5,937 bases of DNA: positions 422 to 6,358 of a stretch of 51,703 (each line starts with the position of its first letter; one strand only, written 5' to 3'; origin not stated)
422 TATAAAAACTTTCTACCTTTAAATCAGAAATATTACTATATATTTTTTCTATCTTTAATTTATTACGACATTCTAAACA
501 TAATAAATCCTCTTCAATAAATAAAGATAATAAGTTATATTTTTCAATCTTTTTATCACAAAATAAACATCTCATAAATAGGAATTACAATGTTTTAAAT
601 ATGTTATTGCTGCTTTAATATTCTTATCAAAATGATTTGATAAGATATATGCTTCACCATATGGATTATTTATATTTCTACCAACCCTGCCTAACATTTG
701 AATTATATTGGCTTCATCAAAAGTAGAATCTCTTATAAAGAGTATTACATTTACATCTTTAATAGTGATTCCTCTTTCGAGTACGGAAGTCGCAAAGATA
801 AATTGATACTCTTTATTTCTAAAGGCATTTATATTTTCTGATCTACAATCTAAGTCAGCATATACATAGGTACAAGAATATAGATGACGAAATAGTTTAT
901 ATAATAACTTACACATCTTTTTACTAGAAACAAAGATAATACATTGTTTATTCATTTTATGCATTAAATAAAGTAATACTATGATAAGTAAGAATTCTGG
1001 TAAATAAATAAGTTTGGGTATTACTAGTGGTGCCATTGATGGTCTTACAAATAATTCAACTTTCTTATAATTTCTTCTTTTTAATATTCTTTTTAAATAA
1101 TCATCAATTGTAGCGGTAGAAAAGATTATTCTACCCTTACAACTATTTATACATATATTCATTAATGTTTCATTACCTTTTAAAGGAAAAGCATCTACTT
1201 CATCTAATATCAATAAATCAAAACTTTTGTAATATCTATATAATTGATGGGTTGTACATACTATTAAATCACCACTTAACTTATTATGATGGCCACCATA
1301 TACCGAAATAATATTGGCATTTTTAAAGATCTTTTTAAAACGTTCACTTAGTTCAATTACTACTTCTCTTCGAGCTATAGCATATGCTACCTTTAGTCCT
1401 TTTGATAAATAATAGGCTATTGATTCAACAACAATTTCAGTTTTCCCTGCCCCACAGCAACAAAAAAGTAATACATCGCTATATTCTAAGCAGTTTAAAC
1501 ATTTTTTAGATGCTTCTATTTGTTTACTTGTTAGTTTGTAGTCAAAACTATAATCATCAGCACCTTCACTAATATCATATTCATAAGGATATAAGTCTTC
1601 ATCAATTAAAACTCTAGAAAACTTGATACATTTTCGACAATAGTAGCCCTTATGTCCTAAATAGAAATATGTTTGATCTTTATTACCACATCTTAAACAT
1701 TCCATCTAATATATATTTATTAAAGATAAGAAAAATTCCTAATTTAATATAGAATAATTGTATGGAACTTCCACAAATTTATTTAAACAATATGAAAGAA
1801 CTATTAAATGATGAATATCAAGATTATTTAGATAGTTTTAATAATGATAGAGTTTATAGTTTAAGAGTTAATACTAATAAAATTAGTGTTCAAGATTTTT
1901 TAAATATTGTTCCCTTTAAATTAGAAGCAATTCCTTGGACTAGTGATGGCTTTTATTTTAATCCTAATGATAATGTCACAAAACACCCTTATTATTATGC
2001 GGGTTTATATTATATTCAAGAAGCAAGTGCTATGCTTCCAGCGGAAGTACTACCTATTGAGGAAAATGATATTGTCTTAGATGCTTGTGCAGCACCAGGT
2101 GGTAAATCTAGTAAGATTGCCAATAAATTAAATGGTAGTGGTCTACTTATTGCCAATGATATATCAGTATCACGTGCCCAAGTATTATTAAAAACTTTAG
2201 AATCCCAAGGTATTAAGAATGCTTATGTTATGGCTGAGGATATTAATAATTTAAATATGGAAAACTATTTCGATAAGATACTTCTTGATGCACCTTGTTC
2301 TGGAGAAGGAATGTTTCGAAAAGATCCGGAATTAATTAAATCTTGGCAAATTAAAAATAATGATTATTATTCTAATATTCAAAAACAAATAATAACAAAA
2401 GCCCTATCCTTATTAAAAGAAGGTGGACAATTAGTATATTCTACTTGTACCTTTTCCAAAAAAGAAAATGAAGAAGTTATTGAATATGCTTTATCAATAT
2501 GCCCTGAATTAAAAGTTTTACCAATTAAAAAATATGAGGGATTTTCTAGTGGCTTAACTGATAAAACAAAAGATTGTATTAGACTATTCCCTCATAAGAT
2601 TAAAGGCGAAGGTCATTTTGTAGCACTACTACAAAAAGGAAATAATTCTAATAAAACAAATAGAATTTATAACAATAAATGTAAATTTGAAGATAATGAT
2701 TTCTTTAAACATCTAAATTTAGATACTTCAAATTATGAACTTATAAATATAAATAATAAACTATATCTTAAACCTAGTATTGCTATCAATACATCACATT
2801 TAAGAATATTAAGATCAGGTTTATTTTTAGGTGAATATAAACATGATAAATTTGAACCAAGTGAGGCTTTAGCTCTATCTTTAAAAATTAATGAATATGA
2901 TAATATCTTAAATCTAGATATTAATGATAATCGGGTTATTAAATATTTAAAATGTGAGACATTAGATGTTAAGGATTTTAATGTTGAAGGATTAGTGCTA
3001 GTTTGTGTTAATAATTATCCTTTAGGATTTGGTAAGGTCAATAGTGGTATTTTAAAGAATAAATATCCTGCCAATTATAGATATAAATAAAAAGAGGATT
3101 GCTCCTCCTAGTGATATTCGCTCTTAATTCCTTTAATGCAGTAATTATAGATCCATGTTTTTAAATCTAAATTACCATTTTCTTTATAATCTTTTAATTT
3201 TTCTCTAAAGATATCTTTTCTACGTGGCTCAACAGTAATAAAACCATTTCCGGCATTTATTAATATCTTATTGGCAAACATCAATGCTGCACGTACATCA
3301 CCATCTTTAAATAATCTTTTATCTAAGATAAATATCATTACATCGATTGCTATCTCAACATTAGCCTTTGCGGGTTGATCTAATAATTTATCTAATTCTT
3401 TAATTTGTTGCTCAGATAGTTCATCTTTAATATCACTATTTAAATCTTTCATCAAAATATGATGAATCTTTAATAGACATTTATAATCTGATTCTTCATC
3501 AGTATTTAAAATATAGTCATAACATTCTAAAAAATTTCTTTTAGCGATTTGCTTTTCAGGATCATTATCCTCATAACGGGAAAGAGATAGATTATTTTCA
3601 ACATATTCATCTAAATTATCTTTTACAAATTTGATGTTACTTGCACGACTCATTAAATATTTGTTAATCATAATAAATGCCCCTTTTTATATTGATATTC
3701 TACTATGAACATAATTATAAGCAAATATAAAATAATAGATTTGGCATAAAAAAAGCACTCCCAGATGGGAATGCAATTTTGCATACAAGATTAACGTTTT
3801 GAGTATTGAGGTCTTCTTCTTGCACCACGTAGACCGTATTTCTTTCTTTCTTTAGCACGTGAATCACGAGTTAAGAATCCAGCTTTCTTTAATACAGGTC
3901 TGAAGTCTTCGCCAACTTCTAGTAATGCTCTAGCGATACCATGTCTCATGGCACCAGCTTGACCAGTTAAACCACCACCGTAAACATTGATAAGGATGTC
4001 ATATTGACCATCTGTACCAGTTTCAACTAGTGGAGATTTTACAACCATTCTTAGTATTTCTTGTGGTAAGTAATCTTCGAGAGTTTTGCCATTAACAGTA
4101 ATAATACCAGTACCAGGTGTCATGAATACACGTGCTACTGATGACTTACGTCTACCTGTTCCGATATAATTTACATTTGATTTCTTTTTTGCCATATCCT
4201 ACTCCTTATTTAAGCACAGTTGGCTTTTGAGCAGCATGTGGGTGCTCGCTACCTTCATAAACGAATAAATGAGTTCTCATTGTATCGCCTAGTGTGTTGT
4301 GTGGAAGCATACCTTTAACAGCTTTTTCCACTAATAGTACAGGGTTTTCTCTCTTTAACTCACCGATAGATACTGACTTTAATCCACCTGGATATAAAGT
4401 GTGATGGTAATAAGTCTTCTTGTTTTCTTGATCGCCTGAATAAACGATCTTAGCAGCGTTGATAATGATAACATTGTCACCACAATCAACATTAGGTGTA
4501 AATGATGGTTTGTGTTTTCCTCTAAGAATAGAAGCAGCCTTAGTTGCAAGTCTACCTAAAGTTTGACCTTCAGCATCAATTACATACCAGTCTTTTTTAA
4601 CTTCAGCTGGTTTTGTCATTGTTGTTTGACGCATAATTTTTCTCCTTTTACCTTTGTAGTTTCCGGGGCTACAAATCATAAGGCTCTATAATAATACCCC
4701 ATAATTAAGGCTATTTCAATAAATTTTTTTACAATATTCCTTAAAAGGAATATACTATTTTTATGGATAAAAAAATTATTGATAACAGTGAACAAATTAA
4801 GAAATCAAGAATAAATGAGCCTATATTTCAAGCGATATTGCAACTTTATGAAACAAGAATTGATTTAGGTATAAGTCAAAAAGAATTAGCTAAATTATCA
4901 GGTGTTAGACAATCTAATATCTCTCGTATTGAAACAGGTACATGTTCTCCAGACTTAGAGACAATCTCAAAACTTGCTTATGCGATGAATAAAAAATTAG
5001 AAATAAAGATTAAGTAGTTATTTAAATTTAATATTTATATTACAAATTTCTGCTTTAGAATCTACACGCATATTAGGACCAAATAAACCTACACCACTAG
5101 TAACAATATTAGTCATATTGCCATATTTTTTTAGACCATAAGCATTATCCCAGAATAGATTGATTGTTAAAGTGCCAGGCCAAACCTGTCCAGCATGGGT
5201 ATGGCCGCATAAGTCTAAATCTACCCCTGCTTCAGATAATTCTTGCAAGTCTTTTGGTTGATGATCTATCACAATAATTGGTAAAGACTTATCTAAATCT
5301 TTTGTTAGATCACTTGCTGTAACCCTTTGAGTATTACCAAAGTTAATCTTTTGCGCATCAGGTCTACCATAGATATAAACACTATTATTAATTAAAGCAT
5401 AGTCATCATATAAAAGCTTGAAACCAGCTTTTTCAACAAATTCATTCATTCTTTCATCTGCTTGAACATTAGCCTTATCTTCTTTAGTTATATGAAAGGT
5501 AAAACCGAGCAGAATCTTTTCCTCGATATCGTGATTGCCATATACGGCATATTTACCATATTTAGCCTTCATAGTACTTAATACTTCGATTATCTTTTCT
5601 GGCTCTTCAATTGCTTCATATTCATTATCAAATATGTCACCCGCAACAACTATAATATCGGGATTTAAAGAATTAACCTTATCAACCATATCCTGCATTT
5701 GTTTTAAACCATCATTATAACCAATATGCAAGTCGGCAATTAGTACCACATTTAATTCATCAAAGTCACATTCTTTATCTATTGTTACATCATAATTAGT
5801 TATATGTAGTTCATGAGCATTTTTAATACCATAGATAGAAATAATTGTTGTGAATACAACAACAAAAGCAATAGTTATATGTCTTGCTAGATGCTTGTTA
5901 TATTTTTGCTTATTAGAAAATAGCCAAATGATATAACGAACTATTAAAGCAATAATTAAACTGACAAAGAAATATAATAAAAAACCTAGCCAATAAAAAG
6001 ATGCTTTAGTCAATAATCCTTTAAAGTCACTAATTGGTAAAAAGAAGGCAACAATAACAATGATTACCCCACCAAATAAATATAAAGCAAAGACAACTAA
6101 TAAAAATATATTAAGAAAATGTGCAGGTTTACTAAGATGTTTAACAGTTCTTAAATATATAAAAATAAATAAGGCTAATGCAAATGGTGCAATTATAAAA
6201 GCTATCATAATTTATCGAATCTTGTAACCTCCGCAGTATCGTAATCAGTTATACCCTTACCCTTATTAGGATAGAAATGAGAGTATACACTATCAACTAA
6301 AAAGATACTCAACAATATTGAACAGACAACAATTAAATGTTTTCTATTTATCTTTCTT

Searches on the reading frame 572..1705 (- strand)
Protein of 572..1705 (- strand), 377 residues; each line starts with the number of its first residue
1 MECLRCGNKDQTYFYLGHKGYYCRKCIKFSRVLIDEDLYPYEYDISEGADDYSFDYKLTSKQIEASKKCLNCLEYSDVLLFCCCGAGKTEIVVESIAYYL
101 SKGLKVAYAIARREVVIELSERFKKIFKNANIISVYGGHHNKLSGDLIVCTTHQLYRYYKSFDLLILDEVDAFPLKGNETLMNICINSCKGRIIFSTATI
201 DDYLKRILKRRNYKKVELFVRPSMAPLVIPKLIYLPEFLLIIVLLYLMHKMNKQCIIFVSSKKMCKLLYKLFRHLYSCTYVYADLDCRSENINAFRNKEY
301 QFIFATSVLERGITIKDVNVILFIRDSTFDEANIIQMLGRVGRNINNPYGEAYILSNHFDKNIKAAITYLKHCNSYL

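Call 17: search_protein_families(library=pfam, proteins=[window:572-1705:-], max_evalue=0.0001)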
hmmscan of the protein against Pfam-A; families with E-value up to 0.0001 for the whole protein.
window:572-1705:- (377 aa): 3 families
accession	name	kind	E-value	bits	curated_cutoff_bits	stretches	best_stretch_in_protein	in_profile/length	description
PF00271.37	Helicase_C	-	1.1e-18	67.9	23.5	1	245-344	10-109/110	Helicase conserved C-terminal domain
PF04851.21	ResIII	-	9.9e-12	45.5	22.5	1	56-200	2-162/164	Type III restriction enzyme, res subunit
PF00270.35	DEAD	-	2.1e-11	44.3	26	1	64-205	6-165/167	DEAD/DEAH box helicase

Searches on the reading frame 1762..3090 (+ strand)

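Call 17: search_protein_families(library=pfam, proteins=[window:1762-3090:+], max_evalue=0.0001)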
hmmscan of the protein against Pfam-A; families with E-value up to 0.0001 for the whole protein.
window:1762-3090:+ (442 aa): 5 families
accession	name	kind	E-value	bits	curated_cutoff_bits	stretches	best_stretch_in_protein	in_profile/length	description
PF01189.24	Methyltr_RsmB-F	-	1.2e-45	156.1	27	1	96-291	3-199/199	16S rRNA methyltransferase RsmB/F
PF17125.10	Methyltr_RsmF_N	-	1.4e-31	109.2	34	1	3-88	1-86/86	N-terminal domain of 16S rRNA methyltransferase RsmF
PF17126.11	RsmF_methylt_CI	-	7.9e-16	58.3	27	1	313-374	1-61/61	RsmF rRNA methyltransferase first C-terminal domain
PF13636.12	Methyltranf_PUA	-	3.9e-14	52.9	27.6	1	393-440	2-48/49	RNA-binding PUA-like domain of methyltransferase RsmF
PF13847.12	Methyltransf_31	-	1e-09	38.6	27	1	100-235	2-114/145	Methyltransferase domain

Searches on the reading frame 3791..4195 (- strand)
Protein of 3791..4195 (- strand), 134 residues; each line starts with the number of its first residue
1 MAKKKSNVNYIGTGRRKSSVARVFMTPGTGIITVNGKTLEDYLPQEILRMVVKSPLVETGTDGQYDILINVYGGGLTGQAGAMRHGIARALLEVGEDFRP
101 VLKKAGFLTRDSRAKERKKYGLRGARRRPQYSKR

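Call 17: search_protein_families(library=pfam, proteins=[window:3791-4195:-], max_evalue=0.0001)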
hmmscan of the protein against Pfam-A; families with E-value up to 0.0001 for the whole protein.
window:3791-4195:- (134 aa): 1 family
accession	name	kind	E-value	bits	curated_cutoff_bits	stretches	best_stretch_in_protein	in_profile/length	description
PF00380.25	Ribosomal_S9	-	4.9e-49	166.2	22.5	1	14-134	1-121/121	Ribosomal protein S9/S16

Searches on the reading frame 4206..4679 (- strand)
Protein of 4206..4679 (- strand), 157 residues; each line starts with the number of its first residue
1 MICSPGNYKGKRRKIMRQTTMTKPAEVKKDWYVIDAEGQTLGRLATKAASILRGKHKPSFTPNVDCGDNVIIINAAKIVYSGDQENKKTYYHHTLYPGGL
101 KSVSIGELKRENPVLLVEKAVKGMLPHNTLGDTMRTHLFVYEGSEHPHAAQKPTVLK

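Call 17: search_protein_families(library=pfam, proteins=[window:4206-4679:-], max_evalue=0.0001)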
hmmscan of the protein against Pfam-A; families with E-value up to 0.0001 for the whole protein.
window:4206-4679:- (157 aa): 1 family
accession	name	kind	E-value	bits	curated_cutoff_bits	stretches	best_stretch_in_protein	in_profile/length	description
PF00572.24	Ribosomal_L13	-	2.9e-46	156.9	23.8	1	29-147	1-119/119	Ribosomal protein L13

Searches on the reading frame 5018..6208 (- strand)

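Call 17: search_protein_families(library=pfam, proteins=[window:5018-6208:-], max_evalue=0.0001)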
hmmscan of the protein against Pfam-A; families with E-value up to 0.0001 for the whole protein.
window:5018-6208:- (396 aa): 2 families
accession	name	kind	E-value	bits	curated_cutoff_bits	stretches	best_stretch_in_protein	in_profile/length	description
PF00149.33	Metallophos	-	1.8e-14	55.1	21.5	1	153-339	2-190/191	Calcineurin-like phosphoesterase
PF12850.12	Metallophos_2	-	1.2e-08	35.5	27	1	153-340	2-119/154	Calcineurin-like phosphoesterase superfamily domain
